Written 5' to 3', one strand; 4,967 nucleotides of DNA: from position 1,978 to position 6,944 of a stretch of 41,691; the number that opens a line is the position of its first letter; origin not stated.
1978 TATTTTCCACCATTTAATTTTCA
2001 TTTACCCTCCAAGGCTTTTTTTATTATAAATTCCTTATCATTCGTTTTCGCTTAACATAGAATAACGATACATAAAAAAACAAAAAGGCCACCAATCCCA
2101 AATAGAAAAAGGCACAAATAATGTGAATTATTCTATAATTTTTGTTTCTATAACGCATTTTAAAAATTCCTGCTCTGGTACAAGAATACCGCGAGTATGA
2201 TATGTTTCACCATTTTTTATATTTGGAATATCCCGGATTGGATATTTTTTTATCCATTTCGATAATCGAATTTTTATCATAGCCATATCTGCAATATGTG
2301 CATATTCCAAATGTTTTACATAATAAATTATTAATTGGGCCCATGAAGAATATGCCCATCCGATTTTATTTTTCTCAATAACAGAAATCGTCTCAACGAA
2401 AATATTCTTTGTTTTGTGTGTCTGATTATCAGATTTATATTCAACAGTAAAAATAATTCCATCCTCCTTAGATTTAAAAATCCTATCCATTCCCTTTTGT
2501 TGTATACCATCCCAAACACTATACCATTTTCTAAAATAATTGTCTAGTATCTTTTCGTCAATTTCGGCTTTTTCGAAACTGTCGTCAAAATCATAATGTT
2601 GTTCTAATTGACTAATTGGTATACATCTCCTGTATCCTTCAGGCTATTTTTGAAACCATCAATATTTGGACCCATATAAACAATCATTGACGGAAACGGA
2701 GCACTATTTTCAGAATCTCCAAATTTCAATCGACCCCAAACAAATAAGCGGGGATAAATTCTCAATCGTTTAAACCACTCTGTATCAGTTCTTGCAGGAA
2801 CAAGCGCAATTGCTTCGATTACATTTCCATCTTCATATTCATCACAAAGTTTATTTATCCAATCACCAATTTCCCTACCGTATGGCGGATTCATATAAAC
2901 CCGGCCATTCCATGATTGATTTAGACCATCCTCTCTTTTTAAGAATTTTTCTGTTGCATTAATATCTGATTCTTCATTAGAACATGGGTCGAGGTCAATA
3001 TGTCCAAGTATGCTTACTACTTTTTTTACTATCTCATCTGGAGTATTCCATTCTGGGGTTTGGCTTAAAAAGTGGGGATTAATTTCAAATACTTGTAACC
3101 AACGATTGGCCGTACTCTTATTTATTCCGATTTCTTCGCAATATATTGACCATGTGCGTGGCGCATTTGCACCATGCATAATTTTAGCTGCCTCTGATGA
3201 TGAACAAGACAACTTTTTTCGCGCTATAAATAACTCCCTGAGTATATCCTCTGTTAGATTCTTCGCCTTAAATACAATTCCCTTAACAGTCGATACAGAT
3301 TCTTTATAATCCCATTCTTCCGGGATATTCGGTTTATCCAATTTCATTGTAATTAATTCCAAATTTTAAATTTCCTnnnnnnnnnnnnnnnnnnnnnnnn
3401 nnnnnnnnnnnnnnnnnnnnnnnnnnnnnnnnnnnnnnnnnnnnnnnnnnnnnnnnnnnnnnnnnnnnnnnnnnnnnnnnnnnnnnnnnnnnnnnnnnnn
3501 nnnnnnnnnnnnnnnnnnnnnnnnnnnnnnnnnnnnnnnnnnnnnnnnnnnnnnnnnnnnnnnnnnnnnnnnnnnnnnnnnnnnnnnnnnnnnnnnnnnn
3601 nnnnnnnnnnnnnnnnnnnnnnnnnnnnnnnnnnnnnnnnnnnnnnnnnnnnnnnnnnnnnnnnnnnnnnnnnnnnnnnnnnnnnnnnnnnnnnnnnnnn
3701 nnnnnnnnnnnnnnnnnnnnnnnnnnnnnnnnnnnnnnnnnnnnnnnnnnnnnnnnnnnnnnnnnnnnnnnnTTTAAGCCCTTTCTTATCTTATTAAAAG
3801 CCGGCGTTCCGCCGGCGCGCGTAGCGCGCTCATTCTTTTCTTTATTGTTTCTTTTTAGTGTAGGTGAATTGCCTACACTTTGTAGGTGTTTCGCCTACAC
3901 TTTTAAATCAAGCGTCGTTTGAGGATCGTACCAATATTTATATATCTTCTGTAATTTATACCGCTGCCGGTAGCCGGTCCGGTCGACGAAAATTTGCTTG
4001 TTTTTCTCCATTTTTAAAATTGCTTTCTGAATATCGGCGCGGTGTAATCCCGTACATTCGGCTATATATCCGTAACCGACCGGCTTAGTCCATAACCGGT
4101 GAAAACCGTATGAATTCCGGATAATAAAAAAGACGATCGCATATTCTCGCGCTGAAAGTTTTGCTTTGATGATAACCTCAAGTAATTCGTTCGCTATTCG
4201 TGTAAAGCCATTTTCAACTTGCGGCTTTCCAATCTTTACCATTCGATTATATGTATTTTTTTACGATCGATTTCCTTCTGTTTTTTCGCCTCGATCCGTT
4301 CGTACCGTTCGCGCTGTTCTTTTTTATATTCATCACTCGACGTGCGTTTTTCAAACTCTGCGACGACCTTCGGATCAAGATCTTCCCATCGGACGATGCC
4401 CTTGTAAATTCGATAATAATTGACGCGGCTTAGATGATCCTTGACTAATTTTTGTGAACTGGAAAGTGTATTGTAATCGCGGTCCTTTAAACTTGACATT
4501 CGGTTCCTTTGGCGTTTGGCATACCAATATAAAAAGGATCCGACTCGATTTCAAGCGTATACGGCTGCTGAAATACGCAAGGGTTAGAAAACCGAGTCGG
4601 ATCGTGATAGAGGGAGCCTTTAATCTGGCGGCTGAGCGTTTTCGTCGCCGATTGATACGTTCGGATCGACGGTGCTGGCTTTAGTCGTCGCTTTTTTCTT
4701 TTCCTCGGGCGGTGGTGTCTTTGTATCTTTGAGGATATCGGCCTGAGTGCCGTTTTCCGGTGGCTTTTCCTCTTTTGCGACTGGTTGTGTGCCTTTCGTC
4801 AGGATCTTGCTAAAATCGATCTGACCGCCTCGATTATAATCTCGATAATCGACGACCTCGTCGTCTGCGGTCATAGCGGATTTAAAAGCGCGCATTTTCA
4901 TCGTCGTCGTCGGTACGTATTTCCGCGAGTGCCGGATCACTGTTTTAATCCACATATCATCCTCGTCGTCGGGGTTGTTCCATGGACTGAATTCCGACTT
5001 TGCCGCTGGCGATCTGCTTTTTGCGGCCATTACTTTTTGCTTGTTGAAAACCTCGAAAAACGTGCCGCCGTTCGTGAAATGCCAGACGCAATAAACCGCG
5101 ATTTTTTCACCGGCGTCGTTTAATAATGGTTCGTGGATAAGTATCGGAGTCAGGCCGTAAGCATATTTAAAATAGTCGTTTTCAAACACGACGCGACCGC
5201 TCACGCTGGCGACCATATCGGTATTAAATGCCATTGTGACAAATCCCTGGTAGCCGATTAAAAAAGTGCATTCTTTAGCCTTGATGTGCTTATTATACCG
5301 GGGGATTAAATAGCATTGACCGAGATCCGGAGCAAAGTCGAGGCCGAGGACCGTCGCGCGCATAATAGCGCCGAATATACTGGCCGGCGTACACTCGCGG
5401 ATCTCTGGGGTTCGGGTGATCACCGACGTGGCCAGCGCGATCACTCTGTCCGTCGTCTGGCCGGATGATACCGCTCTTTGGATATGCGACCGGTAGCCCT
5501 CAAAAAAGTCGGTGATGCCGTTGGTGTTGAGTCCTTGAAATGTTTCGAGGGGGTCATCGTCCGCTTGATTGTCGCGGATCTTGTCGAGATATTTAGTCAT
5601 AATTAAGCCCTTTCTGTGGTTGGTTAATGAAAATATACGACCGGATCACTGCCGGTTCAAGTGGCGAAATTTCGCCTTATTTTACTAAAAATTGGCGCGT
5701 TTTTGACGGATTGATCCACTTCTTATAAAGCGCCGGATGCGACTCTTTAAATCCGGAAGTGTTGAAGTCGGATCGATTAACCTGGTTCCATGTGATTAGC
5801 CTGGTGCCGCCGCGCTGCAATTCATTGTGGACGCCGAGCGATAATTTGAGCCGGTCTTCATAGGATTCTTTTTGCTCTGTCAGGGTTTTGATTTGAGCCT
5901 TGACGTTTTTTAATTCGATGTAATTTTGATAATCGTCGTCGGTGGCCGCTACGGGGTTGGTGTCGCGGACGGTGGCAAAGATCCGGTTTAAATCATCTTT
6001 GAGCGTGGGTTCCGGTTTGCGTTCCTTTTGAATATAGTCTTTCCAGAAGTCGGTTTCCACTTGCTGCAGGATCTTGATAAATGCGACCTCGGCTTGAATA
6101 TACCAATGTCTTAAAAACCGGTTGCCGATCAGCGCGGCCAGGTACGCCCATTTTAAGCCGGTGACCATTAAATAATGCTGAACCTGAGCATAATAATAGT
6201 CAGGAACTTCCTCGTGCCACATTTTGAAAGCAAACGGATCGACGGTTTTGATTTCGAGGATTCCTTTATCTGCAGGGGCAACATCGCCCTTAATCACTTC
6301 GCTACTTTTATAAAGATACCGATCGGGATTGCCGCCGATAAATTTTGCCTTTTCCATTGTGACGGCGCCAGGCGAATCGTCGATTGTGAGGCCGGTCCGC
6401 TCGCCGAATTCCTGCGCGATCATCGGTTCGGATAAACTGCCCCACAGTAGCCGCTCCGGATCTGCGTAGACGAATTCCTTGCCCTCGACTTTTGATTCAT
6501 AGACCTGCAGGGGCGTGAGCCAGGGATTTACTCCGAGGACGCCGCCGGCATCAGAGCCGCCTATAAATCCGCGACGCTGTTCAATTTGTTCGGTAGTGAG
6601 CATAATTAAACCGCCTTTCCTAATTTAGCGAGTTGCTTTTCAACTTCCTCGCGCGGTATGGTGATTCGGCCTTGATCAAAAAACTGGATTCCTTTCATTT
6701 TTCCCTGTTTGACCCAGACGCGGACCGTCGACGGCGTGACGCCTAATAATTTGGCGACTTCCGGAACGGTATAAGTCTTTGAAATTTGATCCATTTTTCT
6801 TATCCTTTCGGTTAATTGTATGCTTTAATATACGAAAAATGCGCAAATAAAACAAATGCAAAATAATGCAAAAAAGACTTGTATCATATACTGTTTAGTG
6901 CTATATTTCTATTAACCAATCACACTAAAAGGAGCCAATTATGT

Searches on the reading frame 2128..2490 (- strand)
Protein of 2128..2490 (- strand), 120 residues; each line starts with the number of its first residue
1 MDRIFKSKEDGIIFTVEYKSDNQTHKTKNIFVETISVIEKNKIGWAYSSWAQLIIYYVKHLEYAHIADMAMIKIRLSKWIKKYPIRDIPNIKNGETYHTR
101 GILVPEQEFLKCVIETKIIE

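Call 16: search_protein_families(library=phrogs, proteins=[window:2128-2490:-], max_evalue=0.001)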
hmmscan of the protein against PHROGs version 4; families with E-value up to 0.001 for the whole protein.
window:2128-2490:- (120 aa): 1 family
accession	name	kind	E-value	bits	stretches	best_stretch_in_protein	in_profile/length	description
phrog_13596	-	unknown function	0.00059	20.8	1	15-112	32-124/131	-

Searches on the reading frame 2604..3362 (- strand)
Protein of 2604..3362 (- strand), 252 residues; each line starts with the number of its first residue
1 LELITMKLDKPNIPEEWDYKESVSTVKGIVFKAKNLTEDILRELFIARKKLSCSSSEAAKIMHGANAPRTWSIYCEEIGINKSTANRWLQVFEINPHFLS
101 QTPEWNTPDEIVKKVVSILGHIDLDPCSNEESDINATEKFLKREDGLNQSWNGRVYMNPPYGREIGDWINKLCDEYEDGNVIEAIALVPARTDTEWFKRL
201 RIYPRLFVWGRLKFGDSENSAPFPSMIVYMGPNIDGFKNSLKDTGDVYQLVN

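Call 16: search_protein_families(library=phrogs, proteins=[window:2604-3362:-], max_evalue=0.001)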
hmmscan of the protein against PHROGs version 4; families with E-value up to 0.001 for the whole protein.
window:2604-3362:- (252 aa): 3 families
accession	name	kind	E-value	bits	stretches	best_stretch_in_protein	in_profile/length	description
phrog_111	-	other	1.8e-36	127.6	1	100-238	62-209/345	DNA methyltransferase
phrog_22740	-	unknown function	1.3e-11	45.8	1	98-174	7-84/99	-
phrog_6083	-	DNA, RNA and nucleotide metabolism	0.00031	21.9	1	186-236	9-71/94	DNA methylase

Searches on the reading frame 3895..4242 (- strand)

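Call 16: search_protein_families(library=phrogs, proteins=[window:3895-4242:-], max_evalue=0.001)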
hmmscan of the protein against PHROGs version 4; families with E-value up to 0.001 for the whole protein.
window:3895-4242:- (115 aa): 6 families
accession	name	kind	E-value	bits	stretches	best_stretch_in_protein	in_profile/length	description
phrog_16826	-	DNA, RNA and nucleotide metabolism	8.2e-18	65.7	1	6-104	4-99/341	DnaD-like helicase loader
phrog_678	-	DNA, RNA and nucleotide metabolism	8.5e-15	56.1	1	9-101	28-132/346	replication initiation O-like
phrog_277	-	DNA, RNA and nucleotide metabolism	6.4e-13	49.6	1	9-86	25-101/318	replication initiation O-like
phrog_2365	-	DNA, RNA and nucleotide metabolism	3.9e-11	44.4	1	9-82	25-97/232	replication initiation O-like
phrog_5810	-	DNA, RNA and nucleotide metabolism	3.2e-05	24.6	1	15-88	1-73/268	replication initiation protein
phrog_345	-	DNA, RNA and nucleotide metabolism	0.00023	21.9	1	9-89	23-102/297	replication initiation O-like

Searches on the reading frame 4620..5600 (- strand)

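Call 16: search_protein_families(library=phrogs, proteins=[window:4620-5600:-], max_evalue=0.001)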
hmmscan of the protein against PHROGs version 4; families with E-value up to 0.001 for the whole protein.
window:4620-5600:- (326 aa): 3 families
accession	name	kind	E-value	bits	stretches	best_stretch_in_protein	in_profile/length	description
phrog_148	-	DNA, RNA and nucleotide metabolism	1.5e-55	190.3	1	22-302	22-293/387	RecT-like ssDNA annealing protein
phrog_34786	-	unknown function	2.7e-13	51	1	38-113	40-113/116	-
phrog_19737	-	unknown function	3.2e-07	31.5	1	57-126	40-103/108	-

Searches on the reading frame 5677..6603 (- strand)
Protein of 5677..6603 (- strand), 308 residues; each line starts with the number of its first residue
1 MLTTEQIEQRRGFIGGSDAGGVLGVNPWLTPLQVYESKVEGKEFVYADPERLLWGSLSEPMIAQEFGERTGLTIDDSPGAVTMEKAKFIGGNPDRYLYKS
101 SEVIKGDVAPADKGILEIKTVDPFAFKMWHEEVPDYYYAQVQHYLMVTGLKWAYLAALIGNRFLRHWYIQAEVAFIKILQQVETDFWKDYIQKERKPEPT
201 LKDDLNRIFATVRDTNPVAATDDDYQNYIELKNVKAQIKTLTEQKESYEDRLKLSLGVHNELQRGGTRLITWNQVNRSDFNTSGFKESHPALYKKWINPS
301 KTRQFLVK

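Call 16: search_protein_families(library=phrogs, proteins=[window:5677-6603:-], max_evalue=0.001)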
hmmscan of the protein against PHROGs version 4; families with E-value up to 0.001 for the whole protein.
window:5677-6603:- (308 aa): 5 families
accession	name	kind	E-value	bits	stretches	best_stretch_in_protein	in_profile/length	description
phrog_434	-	DNA, RNA and nucleotide metabolism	1.3e-69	236.2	1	4-308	58-362/372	RecE-like recombination exonuclease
phrog_6244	-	unknown function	2.4e-05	25.8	1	212-301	4-96/107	-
phrog_149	-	DNA, RNA and nucleotide metabolism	3.2e-05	23.4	1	50-246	657-848/1242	exonuclease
phrog_1956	-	unknown function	0.00045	21.3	1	231-306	14-89/93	-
phrog_1706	-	DNA, RNA and nucleotide metabolism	0.00089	19.8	0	115-198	138-222/293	CRISPR/Cas system associated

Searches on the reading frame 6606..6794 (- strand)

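Call 17: search_protein_families(library=phrogs, proteins=[window:6606-6794:-], max_evalue=0.001)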
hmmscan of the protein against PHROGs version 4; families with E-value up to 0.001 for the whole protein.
window:6606-6794:- (62 aa): 15 families
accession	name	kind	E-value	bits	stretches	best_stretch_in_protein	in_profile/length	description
phrog_66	-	integration and excision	2.1e-10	41.8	1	4-59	90-144/412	excisionase and transcriptional regulator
phrog_6401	-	DNA, RNA and nucleotide metabolism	5.3e-08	33.6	1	5-52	7-53/64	DNA binding protein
phrog_10045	-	DNA, RNA and nucleotide metabolism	4.2e-07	30.7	1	3-57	16-69/74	HTH DNA binding protein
phrog_2474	-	transcription regulation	5.7e-07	30.5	1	2-44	43-85/118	MerR-like transcriptional regulator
phrog_6620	-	integration and excision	1.4e-05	25.7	1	8-55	2-49/201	transposase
phrog_1729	-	unknown function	2e-05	25.7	1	5-49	90-132/142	-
phrog_57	-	head and packaging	5e-05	24.2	1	5-35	10-40/199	terminase small subunit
phrog_16651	-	unknown function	6.5e-05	23.2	1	3-38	288-323/339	-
phrog_2655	-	integration and excision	0.00018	22.2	1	2-57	109-166/181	excisionase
phrog_11671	-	unknown function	0.00027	22.1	1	6-34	6-34/146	-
phrog_2907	-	integration and excision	0.00036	21.9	1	6-35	5-34/117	excisionase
phrog_597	-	DNA, RNA and nucleotide metabolism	0.00036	21.6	1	5-33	110-139/200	DNA binding protein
phrog_6058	-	unknown function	0.00067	20.4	1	5-34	22-51/113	-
phrog_17819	-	unknown function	0.00078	20.2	0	6-30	21-45/60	-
phrog_35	-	transcription regulation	0.00084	20.5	1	4-33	82-111/181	transcriptional repressor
